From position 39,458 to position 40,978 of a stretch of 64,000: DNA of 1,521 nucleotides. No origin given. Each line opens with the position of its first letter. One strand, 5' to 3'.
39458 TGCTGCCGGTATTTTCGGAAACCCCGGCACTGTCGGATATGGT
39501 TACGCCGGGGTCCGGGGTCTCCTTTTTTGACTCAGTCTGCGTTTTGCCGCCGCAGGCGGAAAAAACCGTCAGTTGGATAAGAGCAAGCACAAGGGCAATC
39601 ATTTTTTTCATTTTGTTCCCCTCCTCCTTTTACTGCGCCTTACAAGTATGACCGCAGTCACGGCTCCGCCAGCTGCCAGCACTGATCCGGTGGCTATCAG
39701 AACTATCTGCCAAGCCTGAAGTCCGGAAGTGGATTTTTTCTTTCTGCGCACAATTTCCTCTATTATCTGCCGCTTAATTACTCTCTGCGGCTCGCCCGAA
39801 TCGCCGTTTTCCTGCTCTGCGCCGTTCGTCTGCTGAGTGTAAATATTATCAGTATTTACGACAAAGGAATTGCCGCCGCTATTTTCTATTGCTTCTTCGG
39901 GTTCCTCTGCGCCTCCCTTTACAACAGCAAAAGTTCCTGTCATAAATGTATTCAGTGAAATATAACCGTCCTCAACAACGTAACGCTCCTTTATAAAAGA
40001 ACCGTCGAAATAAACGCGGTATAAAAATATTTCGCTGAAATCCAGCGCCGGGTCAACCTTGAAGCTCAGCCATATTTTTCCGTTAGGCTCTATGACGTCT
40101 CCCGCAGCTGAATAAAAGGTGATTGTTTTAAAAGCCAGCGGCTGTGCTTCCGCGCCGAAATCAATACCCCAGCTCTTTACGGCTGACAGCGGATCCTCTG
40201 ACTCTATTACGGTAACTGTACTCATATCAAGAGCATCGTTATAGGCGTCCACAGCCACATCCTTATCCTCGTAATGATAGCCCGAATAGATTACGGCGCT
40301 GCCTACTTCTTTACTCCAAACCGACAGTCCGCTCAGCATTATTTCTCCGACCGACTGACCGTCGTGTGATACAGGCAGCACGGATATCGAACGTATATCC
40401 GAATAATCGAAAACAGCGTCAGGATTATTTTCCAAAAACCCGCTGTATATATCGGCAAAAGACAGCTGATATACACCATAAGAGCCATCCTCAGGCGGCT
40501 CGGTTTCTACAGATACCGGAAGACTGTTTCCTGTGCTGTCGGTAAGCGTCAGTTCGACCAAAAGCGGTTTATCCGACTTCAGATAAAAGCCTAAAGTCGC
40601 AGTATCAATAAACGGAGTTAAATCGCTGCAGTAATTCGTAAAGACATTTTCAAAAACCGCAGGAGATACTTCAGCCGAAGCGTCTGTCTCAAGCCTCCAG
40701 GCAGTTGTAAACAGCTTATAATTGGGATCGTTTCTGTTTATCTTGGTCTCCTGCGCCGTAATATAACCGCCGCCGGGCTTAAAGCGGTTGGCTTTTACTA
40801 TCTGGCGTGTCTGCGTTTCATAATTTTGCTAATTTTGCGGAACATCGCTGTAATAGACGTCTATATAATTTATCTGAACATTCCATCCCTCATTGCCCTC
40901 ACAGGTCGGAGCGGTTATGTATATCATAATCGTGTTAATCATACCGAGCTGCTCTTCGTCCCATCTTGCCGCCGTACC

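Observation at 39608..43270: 1220-codon surface-protein frame interrupted by one in-frame TAG inside a 9-bp tandem duplication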

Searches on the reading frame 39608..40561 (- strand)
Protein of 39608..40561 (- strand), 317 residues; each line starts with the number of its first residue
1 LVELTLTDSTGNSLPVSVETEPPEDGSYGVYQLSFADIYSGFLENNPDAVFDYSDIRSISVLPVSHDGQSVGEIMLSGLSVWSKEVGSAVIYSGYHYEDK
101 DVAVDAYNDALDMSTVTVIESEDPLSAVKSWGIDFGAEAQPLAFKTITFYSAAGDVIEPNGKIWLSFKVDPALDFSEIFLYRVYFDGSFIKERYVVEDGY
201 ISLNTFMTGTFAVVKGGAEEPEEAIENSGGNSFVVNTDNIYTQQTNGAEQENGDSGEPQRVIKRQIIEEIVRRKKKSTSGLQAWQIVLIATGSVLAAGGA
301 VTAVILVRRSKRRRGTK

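Call 16: find_encoding_contigs(protein=window:39608-40561:-, flank=6000, max_places=10)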
Protein window:39608-40561:- (317 aa): 5 contigs read that carry it; 3 places shown.
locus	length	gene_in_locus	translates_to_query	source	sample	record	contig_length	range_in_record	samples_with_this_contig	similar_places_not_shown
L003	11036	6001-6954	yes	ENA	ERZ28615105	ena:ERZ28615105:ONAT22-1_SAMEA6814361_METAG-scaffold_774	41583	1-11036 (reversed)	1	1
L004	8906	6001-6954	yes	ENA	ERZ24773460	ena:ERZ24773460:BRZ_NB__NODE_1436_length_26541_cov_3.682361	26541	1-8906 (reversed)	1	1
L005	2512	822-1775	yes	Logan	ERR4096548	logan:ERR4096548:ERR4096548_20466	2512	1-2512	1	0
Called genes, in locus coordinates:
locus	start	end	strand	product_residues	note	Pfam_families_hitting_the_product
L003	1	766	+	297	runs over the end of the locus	PF00528:BPD_transp_1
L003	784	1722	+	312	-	PF00528:BPD_transp_1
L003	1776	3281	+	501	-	-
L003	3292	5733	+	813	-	-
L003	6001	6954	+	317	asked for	-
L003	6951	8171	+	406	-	PF00150:Cellulase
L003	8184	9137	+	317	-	PF00150:Cellulase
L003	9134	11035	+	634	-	?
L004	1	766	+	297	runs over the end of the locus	PF00528:BPD_transp_1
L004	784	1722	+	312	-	PF00528:BPD_transp_1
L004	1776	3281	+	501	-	-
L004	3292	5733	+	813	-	-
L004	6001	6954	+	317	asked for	-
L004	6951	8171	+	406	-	PF00150:Cellulase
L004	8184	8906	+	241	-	?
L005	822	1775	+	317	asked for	-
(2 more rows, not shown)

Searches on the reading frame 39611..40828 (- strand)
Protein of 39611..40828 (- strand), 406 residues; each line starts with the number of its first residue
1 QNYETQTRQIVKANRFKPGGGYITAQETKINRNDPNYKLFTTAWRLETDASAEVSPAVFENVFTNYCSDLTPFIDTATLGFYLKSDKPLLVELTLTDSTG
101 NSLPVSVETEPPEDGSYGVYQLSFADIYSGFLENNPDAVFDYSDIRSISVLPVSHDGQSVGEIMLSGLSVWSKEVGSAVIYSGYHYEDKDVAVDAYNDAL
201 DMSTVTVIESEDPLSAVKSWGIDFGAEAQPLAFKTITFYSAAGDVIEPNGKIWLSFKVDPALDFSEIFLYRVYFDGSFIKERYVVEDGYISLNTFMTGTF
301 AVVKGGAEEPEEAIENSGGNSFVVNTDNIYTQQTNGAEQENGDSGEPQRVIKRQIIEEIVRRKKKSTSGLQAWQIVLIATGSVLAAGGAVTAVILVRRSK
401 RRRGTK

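Call 7: search_protein_families(library=pfam, proteins=[window:39611-40828:-], max_evalue=0.1)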
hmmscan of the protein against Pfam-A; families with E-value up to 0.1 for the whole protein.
window:39611-40828:- (406 aa): 0 families

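Call 49: search_protein_representatives(protein=window:39611-40828:-)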
Query: 406 residues. Proteins with E-value up to 0.001 (for the whole library): 20; up to 1e-10: 13; up to 1e-30: 11. The best 20 are listed.
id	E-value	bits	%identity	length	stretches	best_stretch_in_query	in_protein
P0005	1.4e-123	429.4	53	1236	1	1-404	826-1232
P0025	8.3e-62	226.0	29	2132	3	20-403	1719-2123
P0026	2.0e-53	198.4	28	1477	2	5-404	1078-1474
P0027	1.6e-51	192.1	33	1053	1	4-403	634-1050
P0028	4.2e-51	190.7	28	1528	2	28-403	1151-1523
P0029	9.2e-50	186.3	28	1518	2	4-404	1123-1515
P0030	2.3e-47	178.4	33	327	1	82-401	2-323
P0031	1.8e-40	155.7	30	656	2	4-404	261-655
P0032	3.9e-40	154.6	26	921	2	21-401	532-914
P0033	1.3e-38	149.6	27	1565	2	30-404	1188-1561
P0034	4.4e-31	124.8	27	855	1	23-405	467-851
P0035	2.0e-17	79.8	26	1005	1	70-346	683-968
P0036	2.9e-11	59.6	27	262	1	111-304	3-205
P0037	1.9e-07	47.0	28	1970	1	65-388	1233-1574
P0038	3.1e-07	46.3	23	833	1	160-400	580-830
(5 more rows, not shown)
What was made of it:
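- The strong hits place it at the C-terminus of proteins of 656-2132 aa (call 49).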
